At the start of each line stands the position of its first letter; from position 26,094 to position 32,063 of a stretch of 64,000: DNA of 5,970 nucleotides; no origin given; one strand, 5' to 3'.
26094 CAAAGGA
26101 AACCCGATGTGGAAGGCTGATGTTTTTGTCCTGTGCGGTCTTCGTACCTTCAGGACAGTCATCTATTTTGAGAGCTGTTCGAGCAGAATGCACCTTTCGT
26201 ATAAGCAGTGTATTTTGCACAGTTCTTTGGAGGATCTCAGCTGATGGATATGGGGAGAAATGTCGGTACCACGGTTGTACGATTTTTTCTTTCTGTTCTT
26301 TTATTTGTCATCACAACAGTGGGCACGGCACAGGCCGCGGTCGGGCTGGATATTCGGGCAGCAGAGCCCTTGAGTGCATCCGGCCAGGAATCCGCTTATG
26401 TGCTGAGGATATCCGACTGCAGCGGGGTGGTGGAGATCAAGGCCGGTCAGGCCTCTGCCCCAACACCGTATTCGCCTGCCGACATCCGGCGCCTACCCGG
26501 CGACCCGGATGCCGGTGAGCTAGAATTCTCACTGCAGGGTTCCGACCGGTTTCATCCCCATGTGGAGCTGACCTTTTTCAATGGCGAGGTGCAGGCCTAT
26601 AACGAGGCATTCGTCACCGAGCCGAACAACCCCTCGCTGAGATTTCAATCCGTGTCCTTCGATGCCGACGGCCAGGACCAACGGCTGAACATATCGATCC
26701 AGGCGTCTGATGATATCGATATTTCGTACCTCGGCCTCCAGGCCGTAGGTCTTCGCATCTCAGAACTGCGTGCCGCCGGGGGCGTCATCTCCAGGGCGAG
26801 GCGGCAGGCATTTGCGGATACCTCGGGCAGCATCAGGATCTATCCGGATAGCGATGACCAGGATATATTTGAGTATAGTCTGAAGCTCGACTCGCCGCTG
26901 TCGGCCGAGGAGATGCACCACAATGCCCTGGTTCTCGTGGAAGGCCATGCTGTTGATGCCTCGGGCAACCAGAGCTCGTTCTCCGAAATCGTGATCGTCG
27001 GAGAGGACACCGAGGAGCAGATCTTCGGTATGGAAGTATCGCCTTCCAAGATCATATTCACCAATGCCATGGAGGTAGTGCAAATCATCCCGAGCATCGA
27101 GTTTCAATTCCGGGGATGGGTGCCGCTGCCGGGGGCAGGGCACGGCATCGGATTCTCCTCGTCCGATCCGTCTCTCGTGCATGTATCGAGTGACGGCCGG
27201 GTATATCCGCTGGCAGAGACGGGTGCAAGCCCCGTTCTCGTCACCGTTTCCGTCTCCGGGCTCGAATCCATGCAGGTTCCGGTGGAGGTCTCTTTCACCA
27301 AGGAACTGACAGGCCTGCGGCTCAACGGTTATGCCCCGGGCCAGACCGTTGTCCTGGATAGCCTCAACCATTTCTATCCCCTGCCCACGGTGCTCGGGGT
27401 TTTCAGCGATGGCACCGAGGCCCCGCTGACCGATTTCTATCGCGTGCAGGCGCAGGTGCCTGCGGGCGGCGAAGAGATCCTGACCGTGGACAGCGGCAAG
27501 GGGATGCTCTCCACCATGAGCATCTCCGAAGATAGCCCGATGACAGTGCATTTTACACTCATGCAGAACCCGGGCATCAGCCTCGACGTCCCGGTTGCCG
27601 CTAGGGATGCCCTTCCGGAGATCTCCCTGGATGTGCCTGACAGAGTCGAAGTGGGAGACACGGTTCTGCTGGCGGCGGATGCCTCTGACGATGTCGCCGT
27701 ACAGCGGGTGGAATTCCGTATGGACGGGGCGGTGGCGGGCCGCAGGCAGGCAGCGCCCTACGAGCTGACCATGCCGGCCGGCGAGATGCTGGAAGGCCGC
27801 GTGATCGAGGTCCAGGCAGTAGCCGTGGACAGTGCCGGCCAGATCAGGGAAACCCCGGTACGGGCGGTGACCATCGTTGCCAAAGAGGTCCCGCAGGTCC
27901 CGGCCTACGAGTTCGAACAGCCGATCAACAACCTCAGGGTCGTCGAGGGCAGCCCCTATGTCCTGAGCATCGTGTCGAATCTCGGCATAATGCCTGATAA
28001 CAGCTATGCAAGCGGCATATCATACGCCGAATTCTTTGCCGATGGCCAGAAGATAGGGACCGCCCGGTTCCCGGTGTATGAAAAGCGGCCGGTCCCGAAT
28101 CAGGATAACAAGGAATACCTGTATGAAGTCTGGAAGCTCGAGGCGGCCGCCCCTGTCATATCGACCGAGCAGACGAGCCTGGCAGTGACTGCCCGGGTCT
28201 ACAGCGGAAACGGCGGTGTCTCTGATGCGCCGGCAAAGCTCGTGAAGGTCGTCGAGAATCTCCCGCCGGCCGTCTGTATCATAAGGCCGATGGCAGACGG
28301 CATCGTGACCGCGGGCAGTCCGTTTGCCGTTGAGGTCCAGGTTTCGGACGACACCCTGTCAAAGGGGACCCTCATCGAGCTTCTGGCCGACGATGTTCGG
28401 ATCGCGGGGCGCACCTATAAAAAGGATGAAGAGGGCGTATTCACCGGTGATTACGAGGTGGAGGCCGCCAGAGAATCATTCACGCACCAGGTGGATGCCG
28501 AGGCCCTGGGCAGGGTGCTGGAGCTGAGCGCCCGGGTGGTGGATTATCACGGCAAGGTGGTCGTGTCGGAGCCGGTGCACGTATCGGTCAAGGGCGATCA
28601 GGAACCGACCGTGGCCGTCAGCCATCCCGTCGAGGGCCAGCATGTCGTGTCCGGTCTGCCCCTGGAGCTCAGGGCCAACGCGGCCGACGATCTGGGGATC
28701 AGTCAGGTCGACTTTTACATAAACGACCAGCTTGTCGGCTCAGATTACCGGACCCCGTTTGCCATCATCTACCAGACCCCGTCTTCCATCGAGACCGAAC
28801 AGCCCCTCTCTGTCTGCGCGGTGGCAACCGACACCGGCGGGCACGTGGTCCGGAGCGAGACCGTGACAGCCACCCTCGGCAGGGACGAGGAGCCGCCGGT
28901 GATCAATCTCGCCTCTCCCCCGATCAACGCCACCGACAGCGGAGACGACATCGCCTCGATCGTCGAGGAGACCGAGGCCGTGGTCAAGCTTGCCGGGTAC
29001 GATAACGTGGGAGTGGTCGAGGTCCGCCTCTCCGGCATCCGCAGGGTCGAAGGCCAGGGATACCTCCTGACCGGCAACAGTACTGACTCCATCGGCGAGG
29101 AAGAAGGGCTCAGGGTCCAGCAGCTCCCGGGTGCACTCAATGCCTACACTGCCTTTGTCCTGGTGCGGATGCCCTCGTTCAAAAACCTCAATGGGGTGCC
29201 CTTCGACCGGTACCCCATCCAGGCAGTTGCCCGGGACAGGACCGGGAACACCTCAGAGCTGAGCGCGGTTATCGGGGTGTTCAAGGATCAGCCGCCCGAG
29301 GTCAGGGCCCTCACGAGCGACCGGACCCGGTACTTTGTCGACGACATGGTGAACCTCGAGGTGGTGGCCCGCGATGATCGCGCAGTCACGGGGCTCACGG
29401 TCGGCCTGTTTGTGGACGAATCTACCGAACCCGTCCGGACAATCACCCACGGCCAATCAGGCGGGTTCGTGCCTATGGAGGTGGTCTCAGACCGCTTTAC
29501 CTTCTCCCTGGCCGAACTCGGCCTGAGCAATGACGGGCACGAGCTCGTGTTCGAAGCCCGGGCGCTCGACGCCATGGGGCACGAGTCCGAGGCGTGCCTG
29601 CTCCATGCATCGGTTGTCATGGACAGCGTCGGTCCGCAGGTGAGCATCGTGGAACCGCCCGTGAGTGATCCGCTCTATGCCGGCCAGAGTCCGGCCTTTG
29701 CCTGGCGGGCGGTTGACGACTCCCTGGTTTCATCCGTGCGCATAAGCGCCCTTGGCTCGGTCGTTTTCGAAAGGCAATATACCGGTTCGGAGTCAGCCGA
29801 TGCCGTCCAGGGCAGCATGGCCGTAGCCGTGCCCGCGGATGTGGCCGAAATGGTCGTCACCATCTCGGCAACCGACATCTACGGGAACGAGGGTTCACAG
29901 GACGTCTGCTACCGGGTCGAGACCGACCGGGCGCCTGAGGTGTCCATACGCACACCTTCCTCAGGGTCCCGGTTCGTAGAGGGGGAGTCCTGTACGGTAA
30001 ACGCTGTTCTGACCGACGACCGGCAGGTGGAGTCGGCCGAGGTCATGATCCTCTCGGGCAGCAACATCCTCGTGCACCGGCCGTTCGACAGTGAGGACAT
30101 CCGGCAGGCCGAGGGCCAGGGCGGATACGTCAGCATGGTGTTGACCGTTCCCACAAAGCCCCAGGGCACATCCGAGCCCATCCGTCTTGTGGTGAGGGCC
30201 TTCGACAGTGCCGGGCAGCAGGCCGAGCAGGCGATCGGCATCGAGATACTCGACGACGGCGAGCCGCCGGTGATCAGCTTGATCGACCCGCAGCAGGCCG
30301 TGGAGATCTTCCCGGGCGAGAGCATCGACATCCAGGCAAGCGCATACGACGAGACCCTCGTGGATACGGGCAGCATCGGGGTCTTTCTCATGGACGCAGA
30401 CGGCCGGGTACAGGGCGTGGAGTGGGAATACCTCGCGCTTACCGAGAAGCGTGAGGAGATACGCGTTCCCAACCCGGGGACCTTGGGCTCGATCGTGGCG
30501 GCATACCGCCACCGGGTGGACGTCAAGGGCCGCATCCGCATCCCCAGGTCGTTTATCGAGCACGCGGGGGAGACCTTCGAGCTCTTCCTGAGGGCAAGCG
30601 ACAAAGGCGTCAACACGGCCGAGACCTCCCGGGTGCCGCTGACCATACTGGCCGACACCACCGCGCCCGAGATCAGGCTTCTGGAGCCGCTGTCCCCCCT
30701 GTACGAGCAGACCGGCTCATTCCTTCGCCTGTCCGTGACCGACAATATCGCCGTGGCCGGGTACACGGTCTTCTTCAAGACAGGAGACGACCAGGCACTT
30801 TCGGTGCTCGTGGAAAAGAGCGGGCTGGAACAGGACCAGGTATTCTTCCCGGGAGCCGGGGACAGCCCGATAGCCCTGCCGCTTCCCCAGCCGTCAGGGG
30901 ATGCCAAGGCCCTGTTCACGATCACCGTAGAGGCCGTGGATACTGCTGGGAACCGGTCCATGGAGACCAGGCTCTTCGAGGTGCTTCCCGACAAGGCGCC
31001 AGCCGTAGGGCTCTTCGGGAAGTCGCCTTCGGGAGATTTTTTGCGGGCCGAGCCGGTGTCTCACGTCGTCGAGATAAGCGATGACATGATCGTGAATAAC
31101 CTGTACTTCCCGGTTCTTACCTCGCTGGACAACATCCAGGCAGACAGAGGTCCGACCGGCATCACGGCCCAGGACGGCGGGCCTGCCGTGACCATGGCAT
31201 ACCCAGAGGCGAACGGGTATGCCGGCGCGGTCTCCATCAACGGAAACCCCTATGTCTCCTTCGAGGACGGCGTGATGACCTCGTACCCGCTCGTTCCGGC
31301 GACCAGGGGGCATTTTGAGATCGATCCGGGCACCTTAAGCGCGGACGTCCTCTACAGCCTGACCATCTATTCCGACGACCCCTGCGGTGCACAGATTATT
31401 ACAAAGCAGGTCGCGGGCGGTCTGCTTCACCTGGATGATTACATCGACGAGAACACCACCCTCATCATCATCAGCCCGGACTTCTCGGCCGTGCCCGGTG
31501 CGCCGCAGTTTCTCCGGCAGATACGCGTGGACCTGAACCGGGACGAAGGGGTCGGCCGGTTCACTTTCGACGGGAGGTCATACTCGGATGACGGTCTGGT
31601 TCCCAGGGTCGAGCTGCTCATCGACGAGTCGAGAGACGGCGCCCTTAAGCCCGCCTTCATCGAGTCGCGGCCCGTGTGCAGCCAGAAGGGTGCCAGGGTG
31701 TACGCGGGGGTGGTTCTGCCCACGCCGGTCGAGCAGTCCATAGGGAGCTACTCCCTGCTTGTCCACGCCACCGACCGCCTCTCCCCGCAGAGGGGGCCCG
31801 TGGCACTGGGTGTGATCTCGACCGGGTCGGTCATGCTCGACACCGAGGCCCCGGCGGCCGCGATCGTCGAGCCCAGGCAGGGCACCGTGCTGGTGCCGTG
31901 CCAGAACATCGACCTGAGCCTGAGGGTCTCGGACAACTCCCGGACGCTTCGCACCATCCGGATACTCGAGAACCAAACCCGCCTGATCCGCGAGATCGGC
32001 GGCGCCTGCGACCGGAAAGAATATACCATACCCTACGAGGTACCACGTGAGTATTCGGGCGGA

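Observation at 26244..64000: Single giant ORF (>37.7 kb, >12,585 codons in view) missing from the ORF track; open to the window edge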

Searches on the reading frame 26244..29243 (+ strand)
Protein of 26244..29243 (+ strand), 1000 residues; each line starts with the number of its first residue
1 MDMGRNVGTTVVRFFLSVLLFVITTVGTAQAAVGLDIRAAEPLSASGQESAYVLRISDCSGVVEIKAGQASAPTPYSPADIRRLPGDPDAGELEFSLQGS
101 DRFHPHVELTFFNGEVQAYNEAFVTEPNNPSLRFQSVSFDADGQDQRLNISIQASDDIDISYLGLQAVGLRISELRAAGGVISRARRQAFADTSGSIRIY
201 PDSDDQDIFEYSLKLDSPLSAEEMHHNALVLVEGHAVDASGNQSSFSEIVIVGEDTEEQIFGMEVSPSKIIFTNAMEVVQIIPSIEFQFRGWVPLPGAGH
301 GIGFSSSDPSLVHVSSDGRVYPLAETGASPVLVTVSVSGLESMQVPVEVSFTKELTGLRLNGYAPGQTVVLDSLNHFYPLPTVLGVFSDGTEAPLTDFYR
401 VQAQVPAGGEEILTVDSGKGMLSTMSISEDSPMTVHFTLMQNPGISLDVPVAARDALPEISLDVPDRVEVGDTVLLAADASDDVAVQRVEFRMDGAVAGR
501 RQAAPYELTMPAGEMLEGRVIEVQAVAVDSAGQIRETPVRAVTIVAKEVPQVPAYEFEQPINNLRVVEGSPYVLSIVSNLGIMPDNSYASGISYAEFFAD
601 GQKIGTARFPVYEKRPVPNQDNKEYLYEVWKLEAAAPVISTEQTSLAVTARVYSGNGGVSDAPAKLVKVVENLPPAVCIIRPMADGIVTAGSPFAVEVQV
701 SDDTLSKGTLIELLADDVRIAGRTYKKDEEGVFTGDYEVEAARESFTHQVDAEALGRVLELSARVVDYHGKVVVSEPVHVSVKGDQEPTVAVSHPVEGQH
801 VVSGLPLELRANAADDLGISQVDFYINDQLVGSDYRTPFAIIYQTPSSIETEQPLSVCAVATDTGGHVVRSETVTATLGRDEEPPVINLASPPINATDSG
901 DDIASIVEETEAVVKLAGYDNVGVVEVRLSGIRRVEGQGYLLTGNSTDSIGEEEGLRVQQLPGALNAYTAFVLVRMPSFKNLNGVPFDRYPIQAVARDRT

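Call 60: search_protein_families(library=ncbifam, proteins=[window:26244-29243:+], max_evalue=0.01)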
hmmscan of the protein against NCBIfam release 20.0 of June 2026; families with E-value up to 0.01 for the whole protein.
window:26244-29243:+ (1000 aa): 0 families

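Call 61: find_homologous_proteins(query=window:26244-29243:+, max_evalue=0.001)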
Query window:26244-29243:+ (1000 aa): 13 proteins with E <= 0.001 among 8000 candidates.
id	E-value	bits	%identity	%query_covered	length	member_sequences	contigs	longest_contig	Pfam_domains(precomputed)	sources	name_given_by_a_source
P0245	8.5e-258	876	44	97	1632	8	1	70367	PF17957.8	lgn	-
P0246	2.1e-221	756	40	99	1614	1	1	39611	PF15418.13,PF17957.8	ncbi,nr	ncbi:MAG: hypothetical protein GXP53_13885, partial [Deltaproteobacteria bacterium]|nr:hypothetical 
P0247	3.5e-221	755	40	98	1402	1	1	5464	PF15418.13,PF17957.8,PF13779.12,PF06832.19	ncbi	ncbi:MAG: Ig-like domain-containing protein, partial [Gammaproteobacteria bacterium]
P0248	3.6e-209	715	40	97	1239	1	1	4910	PF15418.13,PF17957.8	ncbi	ncbi:MAG: Ig-like domain-containing protein, partial [Desulfobacteraceae bacterium]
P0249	1.1e-192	661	43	89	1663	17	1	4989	PF17957.8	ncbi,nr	ncbi:MAG TPA: Ig-like domain-containing protein, partial [Polyangiaceae bacterium LLY-WYZ-15_(1-7)]|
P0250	3.2e-164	567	40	71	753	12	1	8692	PF17957.8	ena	-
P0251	2.2e-144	501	36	80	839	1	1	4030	PF17957.8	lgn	-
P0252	1.1e-139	485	40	65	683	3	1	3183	PF17957.8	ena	-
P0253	1.4e-134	469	39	67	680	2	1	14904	PF17957.8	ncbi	ncbi:MAG: Ig-like domain-containing protein, partial [Desulfobacterales bacterium]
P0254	3.7e-118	414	38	57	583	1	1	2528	PF17957.8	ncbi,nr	ncbi:MAG TPA: hypothetical protein ENI83_02530, partial [Gammaproteobacteria bacterium]|nr:hypotheti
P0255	1.9e-96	342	40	47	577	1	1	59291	PF17957.8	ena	-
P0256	1.2e-20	92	23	43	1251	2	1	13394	PF07495.20,PF00801.27,PF17957.8,PF06832.19,PF18911.7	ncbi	ncbi:MAG: Ig-like domain-containing protein [Betaproteobacteria bacterium]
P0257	2.1e-13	68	30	24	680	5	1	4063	PF17957.8,PF15976.12,PF13620.13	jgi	jgi:hypothetical protein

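Call 62: find_encoding_contigs(protein=P0245, flank=10000, max_places=2)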
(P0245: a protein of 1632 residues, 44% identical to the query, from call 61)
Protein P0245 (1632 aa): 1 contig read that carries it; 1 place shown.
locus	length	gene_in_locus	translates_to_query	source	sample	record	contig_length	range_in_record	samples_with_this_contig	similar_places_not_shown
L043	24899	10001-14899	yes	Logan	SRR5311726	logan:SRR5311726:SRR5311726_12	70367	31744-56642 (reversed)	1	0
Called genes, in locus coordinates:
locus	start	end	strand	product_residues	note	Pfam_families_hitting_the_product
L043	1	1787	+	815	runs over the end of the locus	-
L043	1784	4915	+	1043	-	PF00589:Phage_integrase (faint)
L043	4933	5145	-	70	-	PF13443:HTH_26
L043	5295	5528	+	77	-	-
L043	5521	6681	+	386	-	PF12167:Arm-DNA-bind_2, PF14659:Phage_int_SAM_3 (weak), PF22022:Phage_int_M, PF00589:Phage_integrase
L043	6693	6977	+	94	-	-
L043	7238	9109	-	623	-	PF21305:type_II_gspD_N0, PF03958:Secretin_N, PF00263:Secretin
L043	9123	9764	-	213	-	PF11356:T2SSC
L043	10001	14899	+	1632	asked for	PF17957:Big_7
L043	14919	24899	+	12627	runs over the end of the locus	-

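Call 63: find_encoding_contigs(protein=P0246, flank=10000, max_places=2)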
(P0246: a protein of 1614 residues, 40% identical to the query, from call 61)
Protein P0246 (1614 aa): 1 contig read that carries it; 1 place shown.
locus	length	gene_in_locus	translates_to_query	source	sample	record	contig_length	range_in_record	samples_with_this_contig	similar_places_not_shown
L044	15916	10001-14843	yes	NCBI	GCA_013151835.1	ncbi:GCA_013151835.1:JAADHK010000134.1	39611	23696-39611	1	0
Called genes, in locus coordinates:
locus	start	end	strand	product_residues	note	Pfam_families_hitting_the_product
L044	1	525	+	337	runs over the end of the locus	PF02653:BPD_transp_2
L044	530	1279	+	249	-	PF00005:ABC_tran, PF13304:AAA_21 (faint), PF12399:BCA_ABC_TP_C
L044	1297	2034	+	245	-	PF02463:SMC_N (faint), PF00005:ABC_tran, PF13304:AAA_21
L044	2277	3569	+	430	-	PF00501:AMP-binding, PF14535:AMP-binding_C_2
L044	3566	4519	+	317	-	PF10459:Peptidase_S46 (faint), PF00089:Trypsin, PF13365:Trypsin_2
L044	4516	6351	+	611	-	-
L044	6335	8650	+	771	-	PF23727:Beta-prop_FAM234A_B (faint), PF01839:FG-GAP (faint), PF13517:FG-GAP_3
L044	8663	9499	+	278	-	PF04060:FeS, PF12654:DUF3786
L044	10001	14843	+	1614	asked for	PF15418:DUF4625 (faint), PF17957:Big_7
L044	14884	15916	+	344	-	PF17957:Big_7 (faint)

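Call 64: find_encoding_contigs(protein=P0255, flank=10000, max_places=2)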
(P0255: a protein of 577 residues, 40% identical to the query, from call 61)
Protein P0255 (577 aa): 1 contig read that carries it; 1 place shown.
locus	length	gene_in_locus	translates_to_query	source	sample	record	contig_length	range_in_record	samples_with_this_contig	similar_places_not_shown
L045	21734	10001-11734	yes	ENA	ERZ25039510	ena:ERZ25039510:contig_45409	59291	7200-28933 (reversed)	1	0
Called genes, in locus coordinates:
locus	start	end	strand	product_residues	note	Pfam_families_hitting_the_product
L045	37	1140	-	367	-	-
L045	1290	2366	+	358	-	PF07627:PSCyt3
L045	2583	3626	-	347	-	-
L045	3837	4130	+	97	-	-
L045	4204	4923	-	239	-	-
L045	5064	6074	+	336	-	PF17164:DUF5122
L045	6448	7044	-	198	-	PF01839:FG-GAP (faint)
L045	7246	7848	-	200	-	PF00248:Aldo_ket_red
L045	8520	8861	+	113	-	-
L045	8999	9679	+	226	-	PF00072:Response_reg, PF00196:GerE, PF08281:Sigma70_r4_2 (weak)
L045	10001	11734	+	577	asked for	PF17957:Big_7 (weak)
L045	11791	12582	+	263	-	PF17957:Big_7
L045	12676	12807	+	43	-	-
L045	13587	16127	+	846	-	PF17957:Big_7 (faint)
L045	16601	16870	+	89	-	-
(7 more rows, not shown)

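Call 103: find_encoding_contigs(protein=P0253, flank=10000, max_places=2)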
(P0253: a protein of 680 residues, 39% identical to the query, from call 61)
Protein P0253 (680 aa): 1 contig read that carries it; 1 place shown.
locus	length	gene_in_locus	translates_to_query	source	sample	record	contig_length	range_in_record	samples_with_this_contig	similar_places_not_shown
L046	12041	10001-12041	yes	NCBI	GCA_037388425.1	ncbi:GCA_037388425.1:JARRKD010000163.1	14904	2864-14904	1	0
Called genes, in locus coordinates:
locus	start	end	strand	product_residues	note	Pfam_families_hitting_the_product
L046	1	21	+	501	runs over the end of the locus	PF01075:Glyco_transf_9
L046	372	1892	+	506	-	PF02310:B12-binding, PF04055:Radical_SAM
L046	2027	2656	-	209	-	PF13483:Lactamase_B_3, PF00753:Lactamase_B (faint), PF12706:Lactamase_B_2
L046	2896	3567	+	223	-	PF00440:TetR_N, PF09209:CecR_C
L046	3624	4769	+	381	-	PF02321:OEP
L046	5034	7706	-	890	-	PF02743:dCache_1, PF22673:MCP-like_PDC_1 (weak), PF00989:PAS, PF13188:PAS_8 (weak), PF13426:PAS_9, PF00512:HisKA (weak), PF02518:HATPase_c, PF00072:Response_reg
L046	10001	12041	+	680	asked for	PF17957:Big_7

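Call 104: find_encoding_contigs(protein=P0250, flank=10000, max_places=3)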
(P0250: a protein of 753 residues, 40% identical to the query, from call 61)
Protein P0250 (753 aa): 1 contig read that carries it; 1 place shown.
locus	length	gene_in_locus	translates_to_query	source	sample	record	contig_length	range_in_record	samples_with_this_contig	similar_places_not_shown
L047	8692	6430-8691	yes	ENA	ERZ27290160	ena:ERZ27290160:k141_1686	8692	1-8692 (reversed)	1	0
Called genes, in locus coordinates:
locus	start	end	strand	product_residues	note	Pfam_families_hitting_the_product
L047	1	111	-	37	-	?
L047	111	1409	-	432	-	PF01266:DAO (faint), PF01494:FAD_binding_3 (faint), PF07992:Pyr_redox_2, PF13454:NAD_binding_9 (faint), PF13738:Pyr_redox_3, PF00743:FMO-like (weak), PF13434:Lys_Orn_oxgnase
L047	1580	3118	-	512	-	PF02743:dCache_1, PF22588:dCache_1_like, PF00990:GGDEF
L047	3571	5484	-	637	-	PF21305:type_II_gspD_N0, PF03958:Secretin_N, PF00263:Secretin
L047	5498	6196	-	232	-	PF11356:T2SSC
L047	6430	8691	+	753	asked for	PF17957:Big_7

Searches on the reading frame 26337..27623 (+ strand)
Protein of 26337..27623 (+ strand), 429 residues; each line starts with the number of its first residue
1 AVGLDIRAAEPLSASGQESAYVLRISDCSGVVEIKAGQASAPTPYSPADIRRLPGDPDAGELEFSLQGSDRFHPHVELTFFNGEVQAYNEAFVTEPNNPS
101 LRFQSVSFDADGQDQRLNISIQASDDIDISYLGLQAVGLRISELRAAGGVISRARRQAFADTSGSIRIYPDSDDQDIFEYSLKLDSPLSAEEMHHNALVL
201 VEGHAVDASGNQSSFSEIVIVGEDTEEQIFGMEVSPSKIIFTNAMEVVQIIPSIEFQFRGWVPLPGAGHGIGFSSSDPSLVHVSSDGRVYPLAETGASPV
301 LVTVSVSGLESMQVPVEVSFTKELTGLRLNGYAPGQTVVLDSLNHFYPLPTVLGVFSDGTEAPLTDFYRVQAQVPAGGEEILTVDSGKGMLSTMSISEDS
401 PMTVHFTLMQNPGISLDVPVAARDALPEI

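Call 73: search_protein_families(library=pfam, proteins=[window:26337-27623:+], max_evalue=10)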
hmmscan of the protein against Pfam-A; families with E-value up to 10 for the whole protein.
window:26337-27623:+ (429 aa): 0 families

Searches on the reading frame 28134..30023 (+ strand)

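Call 10: search_protein_families(library=pfam, proteins=[window:28134-30023:+], max_evalue=0.01)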
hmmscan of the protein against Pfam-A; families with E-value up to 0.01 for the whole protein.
window:28134-30023:+ (630 aa): 2 families
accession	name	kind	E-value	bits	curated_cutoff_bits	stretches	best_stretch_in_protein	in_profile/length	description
PF17957.7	Big_7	-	1.8e-22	80.2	24.1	1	158-217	1-60/70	Bacterial Ig domain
PF15418.12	DUF4625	-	8.5e-06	26.5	27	0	46-121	15-96/131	Domain of unknown function (DUF4625)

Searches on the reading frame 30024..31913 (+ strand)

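Call 10: search_protein_families(library=pfam, proteins=[window:30024-31913:+], max_evalue=0.01)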
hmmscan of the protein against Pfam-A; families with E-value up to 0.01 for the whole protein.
window:30024-31913:+ (630 aa): 3 families
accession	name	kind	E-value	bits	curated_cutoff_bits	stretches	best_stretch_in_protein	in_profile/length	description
PF13750.12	Big_3_3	-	0.00022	21.4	27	0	290-324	116-150/157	Bacterial Ig-like domain (group 3)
PF02381.23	MraZ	-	0.00066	20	23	1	159-188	4-33/72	MraZ protein, putative antitoxin-like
PF19077.6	Big_13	-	0.0021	19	27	0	298-316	77-95/102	Bacterial Ig-like domain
